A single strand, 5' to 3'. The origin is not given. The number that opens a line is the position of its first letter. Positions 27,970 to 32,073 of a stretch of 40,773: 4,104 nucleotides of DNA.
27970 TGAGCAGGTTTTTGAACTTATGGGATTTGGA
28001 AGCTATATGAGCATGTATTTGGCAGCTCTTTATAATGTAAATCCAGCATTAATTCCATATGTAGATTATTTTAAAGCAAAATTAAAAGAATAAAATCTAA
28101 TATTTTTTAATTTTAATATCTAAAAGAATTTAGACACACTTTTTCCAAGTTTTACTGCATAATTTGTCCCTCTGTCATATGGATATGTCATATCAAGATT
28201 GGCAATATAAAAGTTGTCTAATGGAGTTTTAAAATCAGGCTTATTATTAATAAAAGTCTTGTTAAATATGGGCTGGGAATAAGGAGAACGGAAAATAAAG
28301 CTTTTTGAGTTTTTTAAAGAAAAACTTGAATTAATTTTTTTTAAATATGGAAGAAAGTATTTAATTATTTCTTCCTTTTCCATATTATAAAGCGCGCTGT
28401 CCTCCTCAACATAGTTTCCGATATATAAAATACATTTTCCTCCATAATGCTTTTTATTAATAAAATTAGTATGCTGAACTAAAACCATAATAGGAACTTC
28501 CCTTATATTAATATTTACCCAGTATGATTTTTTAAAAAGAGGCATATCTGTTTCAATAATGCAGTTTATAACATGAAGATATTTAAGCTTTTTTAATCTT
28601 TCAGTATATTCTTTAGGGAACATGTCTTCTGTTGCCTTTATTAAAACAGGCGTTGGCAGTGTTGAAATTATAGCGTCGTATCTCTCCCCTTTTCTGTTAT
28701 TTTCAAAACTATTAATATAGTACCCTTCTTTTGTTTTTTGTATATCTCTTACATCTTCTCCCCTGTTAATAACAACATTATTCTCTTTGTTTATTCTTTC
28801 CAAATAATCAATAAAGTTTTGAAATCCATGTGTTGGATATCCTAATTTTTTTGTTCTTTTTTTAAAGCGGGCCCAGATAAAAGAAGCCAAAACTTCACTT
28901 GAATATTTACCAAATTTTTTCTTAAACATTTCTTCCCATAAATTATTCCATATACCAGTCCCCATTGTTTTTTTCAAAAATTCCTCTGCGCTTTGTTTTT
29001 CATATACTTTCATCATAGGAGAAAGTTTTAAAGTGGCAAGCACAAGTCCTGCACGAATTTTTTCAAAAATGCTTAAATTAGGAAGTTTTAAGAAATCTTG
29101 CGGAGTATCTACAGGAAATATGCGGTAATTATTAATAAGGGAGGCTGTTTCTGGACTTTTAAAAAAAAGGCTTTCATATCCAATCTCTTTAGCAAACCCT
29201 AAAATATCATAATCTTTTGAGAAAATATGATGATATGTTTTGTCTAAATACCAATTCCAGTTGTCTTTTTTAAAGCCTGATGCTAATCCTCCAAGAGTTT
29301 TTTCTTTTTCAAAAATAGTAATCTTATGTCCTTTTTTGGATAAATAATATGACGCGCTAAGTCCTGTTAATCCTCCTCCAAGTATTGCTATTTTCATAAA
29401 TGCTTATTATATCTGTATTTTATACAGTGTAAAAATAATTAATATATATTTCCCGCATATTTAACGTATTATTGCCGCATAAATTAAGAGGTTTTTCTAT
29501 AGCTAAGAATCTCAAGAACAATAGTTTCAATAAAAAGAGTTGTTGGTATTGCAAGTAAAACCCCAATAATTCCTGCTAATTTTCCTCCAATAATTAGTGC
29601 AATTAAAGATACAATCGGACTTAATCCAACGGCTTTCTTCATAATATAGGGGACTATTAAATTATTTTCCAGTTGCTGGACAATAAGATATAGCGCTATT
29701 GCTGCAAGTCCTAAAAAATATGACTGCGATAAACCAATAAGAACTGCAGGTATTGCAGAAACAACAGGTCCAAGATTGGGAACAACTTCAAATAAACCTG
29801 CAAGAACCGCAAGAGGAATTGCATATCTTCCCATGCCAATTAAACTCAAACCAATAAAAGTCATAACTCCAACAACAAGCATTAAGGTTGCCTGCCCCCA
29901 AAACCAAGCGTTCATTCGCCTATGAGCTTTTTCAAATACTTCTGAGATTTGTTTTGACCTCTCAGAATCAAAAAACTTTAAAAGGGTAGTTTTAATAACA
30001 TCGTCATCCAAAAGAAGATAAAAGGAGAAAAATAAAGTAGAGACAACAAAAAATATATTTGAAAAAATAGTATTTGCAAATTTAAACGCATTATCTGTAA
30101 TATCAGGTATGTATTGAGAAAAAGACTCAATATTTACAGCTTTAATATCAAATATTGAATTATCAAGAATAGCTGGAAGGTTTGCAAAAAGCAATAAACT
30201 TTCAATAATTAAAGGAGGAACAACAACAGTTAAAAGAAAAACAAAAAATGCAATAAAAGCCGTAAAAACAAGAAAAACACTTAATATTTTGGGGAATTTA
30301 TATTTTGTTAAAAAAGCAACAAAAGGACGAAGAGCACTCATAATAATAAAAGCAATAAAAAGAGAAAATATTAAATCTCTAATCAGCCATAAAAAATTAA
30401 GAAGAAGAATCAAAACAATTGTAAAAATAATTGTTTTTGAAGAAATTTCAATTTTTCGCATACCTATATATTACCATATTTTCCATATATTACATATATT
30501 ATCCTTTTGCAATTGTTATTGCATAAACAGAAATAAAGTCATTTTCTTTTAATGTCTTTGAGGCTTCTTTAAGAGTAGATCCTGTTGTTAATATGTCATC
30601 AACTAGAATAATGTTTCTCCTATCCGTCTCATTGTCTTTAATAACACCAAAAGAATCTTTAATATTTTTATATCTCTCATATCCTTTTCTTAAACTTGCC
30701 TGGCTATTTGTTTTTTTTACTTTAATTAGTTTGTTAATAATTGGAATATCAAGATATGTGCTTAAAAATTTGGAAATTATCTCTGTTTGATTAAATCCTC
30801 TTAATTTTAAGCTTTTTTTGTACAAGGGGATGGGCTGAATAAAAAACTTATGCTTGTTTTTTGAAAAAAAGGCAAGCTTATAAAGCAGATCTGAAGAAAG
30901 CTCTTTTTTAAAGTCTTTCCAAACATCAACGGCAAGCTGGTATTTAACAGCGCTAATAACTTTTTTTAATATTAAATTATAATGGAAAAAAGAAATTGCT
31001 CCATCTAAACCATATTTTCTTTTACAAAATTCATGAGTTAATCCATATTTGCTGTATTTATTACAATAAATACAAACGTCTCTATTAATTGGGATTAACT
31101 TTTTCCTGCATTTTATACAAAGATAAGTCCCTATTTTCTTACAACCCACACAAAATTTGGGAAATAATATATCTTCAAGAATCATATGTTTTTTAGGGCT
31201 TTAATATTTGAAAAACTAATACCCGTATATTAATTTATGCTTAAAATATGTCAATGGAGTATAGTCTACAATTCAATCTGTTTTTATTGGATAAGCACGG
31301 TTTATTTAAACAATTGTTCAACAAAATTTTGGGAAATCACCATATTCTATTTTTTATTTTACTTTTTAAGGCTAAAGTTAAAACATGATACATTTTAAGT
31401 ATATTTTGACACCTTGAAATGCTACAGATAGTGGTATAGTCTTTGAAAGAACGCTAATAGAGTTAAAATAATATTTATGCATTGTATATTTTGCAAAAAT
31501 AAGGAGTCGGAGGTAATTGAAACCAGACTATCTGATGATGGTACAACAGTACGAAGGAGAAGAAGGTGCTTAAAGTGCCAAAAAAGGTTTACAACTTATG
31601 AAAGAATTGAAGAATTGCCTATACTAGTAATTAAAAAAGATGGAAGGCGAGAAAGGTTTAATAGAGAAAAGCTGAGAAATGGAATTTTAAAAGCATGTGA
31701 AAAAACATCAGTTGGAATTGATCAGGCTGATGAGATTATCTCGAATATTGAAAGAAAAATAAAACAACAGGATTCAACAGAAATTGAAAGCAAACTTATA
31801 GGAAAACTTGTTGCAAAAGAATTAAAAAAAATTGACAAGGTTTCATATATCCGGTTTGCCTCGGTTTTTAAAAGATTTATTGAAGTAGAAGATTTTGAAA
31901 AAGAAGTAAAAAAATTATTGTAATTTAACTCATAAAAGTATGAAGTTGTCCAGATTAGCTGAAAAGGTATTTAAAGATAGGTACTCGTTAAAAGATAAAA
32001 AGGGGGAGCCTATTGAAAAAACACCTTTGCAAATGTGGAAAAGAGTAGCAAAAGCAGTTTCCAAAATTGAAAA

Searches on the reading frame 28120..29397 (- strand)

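Call 53: search_protein_families(library=pfam, proteins=[window:28120-29397:-], max_evalue=0.00001)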
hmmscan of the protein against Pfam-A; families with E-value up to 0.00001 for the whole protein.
window:28120-29397:- (425 aa): 3 families
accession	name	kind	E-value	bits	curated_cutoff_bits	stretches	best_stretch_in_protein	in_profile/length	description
PF01593.30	Amino_oxidase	-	5.6e-29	102.1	19.8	1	10-357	1-366/443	Flavin containing amine oxidoreductase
PF13450.12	NAD_binding_8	-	2.5e-11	44.1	21.9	1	5-61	1-56/68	NAD(P)-binding Rossmann-like domain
PF01266.30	DAO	-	5.7e-08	33.1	27.9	1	2-41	1-40/353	FAD dependent oxidoreductase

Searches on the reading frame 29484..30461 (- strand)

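Call 53: search_protein_families(library=pfam, proteins=[window:29484-30461:-], max_evalue=0.00001)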
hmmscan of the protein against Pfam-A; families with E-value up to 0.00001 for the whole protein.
window:29484-30461:- (325 aa): 1 family
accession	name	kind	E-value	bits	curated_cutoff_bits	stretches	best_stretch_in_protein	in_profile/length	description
PF01594.21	AI-2E_transport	-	1.9e-56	192.1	34.3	1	11-317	2-325/327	AI-2E family transporter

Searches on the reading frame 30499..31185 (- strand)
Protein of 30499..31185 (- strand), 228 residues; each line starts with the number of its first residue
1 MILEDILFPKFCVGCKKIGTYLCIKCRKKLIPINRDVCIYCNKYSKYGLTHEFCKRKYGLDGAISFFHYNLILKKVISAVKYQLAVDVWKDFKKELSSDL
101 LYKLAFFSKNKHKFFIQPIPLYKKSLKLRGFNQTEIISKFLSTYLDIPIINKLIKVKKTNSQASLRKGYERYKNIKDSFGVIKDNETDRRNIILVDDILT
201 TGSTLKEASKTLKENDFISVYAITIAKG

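Call 53: search_protein_families(library=pfam, proteins=[window:30499-31185:-], max_evalue=0.00001)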
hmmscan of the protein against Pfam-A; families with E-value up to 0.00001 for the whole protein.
window:30499-31185:- (228 aa): 1 family
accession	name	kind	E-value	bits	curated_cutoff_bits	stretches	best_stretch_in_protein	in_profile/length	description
PF18912.6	DZR_2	-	1.8e-07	31.3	27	1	5-54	3-52/56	Double zinc ribbon domain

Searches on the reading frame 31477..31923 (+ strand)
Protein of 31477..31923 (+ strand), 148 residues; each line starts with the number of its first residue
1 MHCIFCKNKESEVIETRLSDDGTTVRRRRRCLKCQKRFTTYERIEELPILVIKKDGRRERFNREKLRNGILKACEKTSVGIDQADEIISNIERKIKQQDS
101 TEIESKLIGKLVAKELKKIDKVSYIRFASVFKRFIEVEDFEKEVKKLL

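Call 6: search_protein_families(library=pfam, proteins=[window:31477-31923:+], max_evalue=1)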
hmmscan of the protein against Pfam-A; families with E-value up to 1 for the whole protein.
window:31477-31923:+ (148 aa): 3 families
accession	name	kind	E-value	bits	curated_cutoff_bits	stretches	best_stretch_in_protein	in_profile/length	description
PF03477.21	ATP-cone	-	4.2e-21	75.7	25.8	1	50-134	2-85/88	ATP cone domain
PF22811.2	Zn_ribbon_NrdR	-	7.1e-19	67.9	27.2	1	1-42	1-42/42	Transcriptional repressor NrdR-like, N-terminal domain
PF01096.23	Zn_ribbon_TFIIS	-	0.15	12.3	21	1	3-39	3-39/39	Transcription factor S-II (TFIIS)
